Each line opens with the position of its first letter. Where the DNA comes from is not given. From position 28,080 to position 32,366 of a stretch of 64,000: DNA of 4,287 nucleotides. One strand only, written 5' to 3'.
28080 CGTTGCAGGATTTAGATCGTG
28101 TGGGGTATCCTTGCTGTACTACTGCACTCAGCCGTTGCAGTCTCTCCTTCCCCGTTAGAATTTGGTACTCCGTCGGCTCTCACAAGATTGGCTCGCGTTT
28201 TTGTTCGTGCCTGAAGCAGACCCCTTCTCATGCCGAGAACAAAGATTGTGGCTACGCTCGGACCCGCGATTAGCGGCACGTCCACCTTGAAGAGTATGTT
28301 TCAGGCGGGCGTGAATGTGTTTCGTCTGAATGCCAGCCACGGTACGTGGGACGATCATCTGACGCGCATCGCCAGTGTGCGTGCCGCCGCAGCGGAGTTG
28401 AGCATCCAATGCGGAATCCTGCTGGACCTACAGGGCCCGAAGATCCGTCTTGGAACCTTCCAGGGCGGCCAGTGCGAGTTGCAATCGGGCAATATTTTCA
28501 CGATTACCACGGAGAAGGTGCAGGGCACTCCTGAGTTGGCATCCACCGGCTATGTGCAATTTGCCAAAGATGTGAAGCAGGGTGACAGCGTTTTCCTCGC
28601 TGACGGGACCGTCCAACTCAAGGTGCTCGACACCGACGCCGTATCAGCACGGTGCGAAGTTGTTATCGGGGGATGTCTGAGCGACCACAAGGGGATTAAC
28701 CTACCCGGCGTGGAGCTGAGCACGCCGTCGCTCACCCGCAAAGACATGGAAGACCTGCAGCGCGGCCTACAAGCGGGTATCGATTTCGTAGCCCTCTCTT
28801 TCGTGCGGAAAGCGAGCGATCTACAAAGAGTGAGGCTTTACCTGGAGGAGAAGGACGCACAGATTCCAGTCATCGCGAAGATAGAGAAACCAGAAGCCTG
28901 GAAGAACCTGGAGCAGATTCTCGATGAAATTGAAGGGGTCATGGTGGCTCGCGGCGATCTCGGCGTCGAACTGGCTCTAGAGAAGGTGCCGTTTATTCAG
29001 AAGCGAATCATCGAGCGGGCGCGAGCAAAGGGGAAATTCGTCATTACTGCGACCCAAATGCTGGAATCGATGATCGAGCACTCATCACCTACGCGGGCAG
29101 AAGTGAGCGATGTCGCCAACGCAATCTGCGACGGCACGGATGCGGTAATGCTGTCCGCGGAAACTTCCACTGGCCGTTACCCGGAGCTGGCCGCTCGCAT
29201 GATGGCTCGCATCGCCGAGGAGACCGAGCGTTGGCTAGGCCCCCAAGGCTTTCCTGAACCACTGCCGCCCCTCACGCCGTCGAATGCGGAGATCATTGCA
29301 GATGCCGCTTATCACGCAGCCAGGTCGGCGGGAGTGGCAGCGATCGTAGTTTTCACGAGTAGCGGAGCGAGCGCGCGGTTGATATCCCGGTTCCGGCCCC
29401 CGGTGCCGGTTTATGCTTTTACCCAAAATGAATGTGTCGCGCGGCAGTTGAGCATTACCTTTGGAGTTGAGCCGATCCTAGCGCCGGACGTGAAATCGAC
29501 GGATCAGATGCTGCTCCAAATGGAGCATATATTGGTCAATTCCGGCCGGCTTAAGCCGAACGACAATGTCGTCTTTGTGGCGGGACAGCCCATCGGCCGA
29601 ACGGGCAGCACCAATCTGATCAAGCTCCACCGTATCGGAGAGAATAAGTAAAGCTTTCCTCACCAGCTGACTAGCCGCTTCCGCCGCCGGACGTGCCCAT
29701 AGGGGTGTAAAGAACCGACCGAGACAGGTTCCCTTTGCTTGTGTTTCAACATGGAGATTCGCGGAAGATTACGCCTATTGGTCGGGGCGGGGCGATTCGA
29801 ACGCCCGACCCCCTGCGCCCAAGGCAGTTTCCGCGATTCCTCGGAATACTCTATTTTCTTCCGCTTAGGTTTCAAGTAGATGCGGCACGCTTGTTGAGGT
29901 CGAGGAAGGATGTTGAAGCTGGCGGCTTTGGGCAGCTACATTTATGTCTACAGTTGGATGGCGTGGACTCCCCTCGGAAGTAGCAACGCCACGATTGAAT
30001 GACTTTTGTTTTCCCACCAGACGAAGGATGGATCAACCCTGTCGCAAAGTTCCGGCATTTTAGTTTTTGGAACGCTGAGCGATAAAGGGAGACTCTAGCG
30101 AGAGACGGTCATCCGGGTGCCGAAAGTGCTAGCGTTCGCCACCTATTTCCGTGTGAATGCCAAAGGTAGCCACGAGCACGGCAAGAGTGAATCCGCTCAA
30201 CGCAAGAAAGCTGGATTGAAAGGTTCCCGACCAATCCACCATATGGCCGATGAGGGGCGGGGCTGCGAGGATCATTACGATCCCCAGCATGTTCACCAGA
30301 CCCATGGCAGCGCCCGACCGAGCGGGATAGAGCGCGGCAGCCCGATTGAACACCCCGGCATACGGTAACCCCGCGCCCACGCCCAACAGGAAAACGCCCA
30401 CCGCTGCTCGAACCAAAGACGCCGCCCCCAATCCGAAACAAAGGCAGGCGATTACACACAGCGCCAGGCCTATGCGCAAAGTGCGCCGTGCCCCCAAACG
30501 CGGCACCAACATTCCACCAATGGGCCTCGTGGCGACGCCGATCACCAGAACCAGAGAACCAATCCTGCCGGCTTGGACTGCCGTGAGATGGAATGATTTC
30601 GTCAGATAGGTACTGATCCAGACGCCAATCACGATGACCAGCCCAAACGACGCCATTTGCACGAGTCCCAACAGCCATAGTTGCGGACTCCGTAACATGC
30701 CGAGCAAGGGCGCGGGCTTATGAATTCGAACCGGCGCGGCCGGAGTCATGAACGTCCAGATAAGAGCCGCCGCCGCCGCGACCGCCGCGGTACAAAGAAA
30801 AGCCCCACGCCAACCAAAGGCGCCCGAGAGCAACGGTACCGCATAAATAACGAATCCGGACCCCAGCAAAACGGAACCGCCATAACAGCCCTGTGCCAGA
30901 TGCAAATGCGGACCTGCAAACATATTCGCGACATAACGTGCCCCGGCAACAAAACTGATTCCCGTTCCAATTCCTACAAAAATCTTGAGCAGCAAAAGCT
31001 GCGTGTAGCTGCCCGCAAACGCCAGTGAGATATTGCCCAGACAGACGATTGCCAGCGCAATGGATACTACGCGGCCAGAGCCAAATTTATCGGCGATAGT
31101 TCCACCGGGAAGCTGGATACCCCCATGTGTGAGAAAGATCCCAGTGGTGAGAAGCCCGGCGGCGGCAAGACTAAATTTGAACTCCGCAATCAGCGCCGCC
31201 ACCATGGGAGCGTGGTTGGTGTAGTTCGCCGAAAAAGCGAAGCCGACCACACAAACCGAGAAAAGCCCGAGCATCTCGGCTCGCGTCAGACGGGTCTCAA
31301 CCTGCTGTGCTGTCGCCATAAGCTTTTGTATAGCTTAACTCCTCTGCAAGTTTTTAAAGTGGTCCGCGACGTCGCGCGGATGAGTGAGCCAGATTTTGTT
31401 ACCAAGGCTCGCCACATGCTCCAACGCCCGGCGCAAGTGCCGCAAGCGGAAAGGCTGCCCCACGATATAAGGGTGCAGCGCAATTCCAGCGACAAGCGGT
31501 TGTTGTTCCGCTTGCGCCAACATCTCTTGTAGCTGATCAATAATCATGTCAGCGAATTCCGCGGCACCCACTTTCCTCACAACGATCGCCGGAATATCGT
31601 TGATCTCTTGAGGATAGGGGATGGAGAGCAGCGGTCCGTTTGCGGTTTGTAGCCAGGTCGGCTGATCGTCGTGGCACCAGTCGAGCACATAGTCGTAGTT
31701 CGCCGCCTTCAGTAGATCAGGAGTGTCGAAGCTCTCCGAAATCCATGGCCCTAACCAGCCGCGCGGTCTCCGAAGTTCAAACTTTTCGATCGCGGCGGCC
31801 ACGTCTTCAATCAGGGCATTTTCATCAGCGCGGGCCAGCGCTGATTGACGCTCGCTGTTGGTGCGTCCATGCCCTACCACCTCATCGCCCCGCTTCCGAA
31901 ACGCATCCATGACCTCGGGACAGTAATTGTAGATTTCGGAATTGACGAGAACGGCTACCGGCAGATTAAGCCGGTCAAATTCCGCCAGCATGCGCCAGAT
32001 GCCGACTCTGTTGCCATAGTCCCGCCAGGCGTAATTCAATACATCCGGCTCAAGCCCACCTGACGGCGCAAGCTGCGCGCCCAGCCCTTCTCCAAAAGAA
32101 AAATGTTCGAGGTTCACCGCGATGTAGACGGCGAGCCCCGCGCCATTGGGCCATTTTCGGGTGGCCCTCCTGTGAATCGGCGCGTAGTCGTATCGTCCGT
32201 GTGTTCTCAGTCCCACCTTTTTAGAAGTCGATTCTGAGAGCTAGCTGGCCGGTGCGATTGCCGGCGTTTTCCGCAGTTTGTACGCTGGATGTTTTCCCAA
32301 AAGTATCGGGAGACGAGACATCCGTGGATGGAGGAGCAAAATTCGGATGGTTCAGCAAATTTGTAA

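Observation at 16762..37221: tRNA-Pro 3' half repeated three more times in direct orientation: serial att-like scars bounding about 20 kb with no integrase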

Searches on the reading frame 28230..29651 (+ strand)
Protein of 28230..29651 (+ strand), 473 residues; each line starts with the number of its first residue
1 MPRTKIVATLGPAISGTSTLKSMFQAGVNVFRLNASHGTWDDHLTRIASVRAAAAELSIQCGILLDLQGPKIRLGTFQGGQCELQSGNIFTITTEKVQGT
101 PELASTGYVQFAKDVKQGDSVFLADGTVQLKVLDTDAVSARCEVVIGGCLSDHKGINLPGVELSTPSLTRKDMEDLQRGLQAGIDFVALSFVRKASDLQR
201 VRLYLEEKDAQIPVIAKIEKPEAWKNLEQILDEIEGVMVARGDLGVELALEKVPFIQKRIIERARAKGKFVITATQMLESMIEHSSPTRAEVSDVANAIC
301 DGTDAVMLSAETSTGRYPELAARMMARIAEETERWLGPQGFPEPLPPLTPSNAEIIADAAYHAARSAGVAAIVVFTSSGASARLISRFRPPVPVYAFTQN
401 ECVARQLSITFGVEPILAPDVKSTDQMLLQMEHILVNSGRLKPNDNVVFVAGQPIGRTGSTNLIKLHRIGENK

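Call 11: search_protein_families(library=pfam, proteins=[window:28230-29651:+], max_evalue=0.01)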
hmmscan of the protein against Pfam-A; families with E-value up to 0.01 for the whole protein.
window:28230-29651:+ (473 aa): 3 families
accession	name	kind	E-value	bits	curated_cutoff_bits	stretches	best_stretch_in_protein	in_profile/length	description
PF00224.27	PK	-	1.2e-113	380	30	1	2-320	2-326/328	Pyruvate kinase, barrel domain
PF02887.21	PK_C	-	5.6e-34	117.1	28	1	355-467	2-114/114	Pyruvate kinase, alpha/beta domain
PF03328.21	HpcH_HpaI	-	0.0036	17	25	1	174-287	76-207/221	HpcH/HpaI aldolase/citrate lyase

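Call 27: find_encoding_contigs(protein=window:28230-29651:+, flank=10000, max_places=10)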
Protein window:28230-29651:+ (473 aa): no gene with exactly this product is on record in the collection.

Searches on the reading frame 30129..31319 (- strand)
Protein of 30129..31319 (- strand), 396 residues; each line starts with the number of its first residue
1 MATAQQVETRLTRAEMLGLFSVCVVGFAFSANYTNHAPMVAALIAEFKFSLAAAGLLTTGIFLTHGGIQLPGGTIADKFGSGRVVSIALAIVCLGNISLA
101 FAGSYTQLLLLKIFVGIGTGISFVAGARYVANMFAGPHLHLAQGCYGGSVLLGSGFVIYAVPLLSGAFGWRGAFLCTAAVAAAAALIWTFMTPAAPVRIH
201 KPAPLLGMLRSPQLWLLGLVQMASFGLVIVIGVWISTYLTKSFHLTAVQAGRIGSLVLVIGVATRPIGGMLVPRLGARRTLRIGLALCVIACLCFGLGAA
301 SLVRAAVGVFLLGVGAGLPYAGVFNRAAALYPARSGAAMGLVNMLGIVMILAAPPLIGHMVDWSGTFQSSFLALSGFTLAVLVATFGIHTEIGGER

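Call 11: search_protein_families(library=pfam, proteins=[window:30129-31319:-], max_evalue=0.01)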
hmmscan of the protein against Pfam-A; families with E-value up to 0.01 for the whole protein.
window:30129-31319:- (396 aa): 2 families
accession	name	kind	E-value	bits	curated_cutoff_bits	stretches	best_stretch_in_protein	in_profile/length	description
PF07690.21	MFS_1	-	2e-46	158.9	33.4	2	23-345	2-338/347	Major Facilitator Superfamily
PF03137.26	OATP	-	0.0052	15.6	25.8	1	206-295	287-379/545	Organic Anion Transporter Polypeptide (OATP) family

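Call 45: search_protein_families(library=ncbifam, max_evalue=0.01, proteins=[window:30129-31319:-])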
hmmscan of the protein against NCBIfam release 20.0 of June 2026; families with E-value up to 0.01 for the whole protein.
window:30129-31319:- (396 aa): 20 families
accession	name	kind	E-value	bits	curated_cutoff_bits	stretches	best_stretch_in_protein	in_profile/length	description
TIGR00893.1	2A0114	subfamily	2e-21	76.4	395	2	202-385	205-395/399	D-galactonate transporter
TIGR00886.1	2A0108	subfamily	2.9e-18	66.1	311.7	2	21-346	6-364/368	NarK family nitrate/nitrite MFS transporter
TIGR00896.1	CynX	subfamily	9e-17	61.2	406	1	22-368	5-353/355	CynX/NimT family MFS transporter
NF008654.0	PRK11652.1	equivalog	9.8e-13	47.7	479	1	33-205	25-198/397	multidrug efflux MFS transporter EmrD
TIGR00881.1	2A0104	subfamily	9e-12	44.7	407.75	2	38-196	16-175/379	phosphoglycerate transporter protein PgtP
NF007256.0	PRK09705.1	subfamily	3.2e-08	33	312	1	16-383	8-377/393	cyanate transporter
TIGR00895.1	2A0115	subfamily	4.3e-08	32.5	418.55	1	37-189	37-189/398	aromatic acid/H+ symport family MFS transporter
TIGR00894.1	2A0114euk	subfamily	6.4e-08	31.6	626.45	1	45-196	69-223/465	Na(+)-dependent inorganic phosphate cotransporter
TIGR00880.1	2_A_01_02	superfamily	6.9e-08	32.7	131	1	73-193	19-139/141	multidrug resistance protein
TIGR00892.1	2A0113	subfamily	8.1e-08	31.4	586.1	1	333-379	365-410/455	monocarboxylate transporter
NF047787.1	PhglyTportPgtP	equivalog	1.6e-07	30.5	750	1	4-198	16-214/451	phosphoglycerate transporter PgtP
TIGR04259.1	oxa_formateAnti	equivalog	3.2e-07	29.6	335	1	243-382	35-169/405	oxalate/formate MFS antiporter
TIGR00890.1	2A0111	subfamily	5.1e-07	29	374.85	1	19-298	6-290/377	oxalate/formate antiport family MFS transporter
NF049980.1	SfMCT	equivalog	7.6e-07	28.1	320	2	236-383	25-171/378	L-lactate MFS transporter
NF008661.1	PRK11663.1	subfamily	9.3e-05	21.6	564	1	16-202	31-215/439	MFS transporter family glucose-6-phosphate receptor UhpC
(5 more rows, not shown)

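Call 71: find_homologous_proteins(query=window:30129-31319:-, max_evalue=1e-40)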
Query window:30129-31319:- (396 aa): 891 proteins with E <= 1e-40 among 8000 candidates; the best 120 are listed.
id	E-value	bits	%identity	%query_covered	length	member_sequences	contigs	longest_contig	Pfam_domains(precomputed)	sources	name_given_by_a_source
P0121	2.6e-226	769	91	100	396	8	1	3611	PF07690.22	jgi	jgi:nitrate/nitrite transporter NarK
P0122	3.4e-223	759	90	100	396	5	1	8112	PF07690.22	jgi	jgi:nitrate/nitrite transporter NarK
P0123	8.5e-206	702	86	98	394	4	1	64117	PF07690.22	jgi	jgi:nitrate/nitrite transporter NarK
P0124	2.3e-204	697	86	98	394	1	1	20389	PF07690.22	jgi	jgi:nitrate/nitrite transporter NarK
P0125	5.3e-201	686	85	97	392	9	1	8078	PF07690.22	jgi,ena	-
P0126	5.8e-199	679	83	98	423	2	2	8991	PF07690.22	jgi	jgi:nitrate/nitrite transporter NarK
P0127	2.5e-195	667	82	98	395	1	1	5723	PF07690.22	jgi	jgi:nitrate/nitrite transporter NarK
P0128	1.3e-182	625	79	95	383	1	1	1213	PF07690.22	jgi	jgi:nitrate/nitrite transporter NarK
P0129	3.7e-178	611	77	99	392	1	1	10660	PF07690.22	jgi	jgi:nitrate/nitrite transporter NarK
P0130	4.1e-177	607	76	99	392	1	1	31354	PF07690.22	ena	-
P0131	6.1e-176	603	80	90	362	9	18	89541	PF07690.22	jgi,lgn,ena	jgi:NNP family nitrate/nitrite transporter-like MFS transporter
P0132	1.7e-175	602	76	99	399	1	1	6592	PF07690.22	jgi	jgi:nitrate/nitrite transporter NarK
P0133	3.3e-175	601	72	98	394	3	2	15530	PF07690.22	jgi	jgi:nitrate/nitrite transporter NarK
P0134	5.6e-175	600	76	95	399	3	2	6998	PF07690.22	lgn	-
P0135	3.0e-174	598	75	99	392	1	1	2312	PF07690.22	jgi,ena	jgi:CP family cyanate transporter-like MFS transporter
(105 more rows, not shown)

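Call 72: find_encoding_contigs(protein=P0122, flank=10000, max_places=2)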
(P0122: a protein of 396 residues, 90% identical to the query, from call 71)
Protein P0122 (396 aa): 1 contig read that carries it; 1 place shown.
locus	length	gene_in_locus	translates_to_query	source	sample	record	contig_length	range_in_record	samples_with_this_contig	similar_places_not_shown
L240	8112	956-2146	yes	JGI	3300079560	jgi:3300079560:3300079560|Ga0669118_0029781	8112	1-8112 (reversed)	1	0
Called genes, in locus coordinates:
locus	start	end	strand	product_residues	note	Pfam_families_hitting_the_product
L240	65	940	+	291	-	-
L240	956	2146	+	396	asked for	PF07690:MFS_1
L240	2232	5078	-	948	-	PF00534:Glycos_transf_1, PF13692:Glyco_trans_1_4, PF20706:GT4-conflict (weak)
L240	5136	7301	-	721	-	PF04230:PS_pyruv_trans, PF05721:PhyH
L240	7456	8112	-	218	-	PF01370:Epimerase, PF16363:GDP_Man_Dehyd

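Call 73: find_encoding_contigs(protein=P0123, flank=10000, max_places=2)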
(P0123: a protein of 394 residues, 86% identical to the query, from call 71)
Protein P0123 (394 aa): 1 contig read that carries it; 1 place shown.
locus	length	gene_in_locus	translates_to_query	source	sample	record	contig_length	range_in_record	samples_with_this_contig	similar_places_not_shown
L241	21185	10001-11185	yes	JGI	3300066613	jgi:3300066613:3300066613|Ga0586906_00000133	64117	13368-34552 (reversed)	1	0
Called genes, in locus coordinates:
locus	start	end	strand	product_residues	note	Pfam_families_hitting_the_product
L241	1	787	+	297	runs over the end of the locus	PF00515:TPR_1 (faint), PF07719:TPR_2 (faint), PF13181:TPR_8 (faint), PF13414:TPR_11 (faint), PF13428:TPR_14 (faint), PF14559:TPR_19 (faint), PF23914:TPR_CcmH_CycH (weak), PF13432:TPR_16 (weak), +1 more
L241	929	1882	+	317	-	PF00753:Lactamase_B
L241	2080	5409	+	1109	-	PF13620:CarboxypepD_reg, PF13715:CarbopepD_reg_2 (faint), PF25183:OMP_b-brl_4, PF00593:TonB_dep_Rec_b-barrel (weak)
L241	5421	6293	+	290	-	-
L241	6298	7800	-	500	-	PF01979:Amidohydro_1, PF07969:Amidohydro_3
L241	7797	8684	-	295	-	PF01522:Polysacc_deac_1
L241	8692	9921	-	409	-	PF07690:MFS_1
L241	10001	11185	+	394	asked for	PF07690:MFS_1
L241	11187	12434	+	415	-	PF01546:Peptidase_M20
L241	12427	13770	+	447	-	PF01979:Amidohydro_1, PF12890:DHOase (weak), PF07969:Amidohydro_3 (weak)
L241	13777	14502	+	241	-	PF07883:Cupin_2 (weak)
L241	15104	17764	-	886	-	PF01590:GAF, PF13185:GAF_2, PF13492:GAF_3 (weak), PF11897:DUF3417, PF00343:Phosphorylase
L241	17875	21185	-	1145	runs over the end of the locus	PF26300:PEPCK_PPi_lobe_2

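Call 74: find_encoding_contigs(protein=P0124, flank=10000, max_places=2)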
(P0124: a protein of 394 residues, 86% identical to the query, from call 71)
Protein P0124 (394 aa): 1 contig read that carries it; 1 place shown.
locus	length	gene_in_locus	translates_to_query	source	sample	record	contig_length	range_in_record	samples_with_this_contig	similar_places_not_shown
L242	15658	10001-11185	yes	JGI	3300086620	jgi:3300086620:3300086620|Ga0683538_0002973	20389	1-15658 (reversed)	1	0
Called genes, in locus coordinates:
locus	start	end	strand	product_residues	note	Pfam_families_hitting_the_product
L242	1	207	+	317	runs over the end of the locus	PF00753:Lactamase_B (weak)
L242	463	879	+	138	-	-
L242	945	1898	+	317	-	PF00753:Lactamase_B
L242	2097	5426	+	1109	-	PF13620:CarboxypepD_reg, PF13715:CarbopepD_reg_2 (faint), PF25183:OMP_b-brl_4, PF00593:TonB_dep_Rec_b-barrel (weak)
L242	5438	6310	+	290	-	-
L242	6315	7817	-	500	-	PF01979:Amidohydro_1, PF07969:Amidohydro_3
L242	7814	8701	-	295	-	PF01522:Polysacc_deac_1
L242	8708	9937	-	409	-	PF07690:MFS_1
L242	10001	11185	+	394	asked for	PF07690:MFS_1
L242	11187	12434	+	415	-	PF01546:Peptidase_M20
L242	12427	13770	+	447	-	PF01979:Amidohydro_1, PF12890:DHOase (weak), PF07969:Amidohydro_3 (weak)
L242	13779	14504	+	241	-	PF07883:Cupin_2 (weak)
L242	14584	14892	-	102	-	-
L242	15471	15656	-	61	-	?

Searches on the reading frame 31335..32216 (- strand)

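Call 11: search_protein_families(library=pfam, proteins=[window:31335-32216:-], max_evalue=0.01)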
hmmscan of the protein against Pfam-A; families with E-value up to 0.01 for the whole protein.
window:31335-32216:- (293 aa): 0 families

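Call 45: search_protein_families(library=ncbifam, max_evalue=0.01, proteins=[window:31335-32216:-])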
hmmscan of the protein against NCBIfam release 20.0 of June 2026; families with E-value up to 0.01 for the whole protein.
window:31335-32216:- (293 aa): 1 family
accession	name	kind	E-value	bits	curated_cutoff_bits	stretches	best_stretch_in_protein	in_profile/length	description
TIGR03212.1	uraD_N-term-dom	equivalog_domain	2.8e-31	108.7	424.6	1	66-289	72-293/297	allantoinase PuuE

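Call 96: search_protein_families(library=phrogs, max_evalue=0.001, proteins=[window:31335-32216:-])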
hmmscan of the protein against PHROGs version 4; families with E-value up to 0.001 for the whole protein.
window:31335-32216:- (293 aa): 0 families
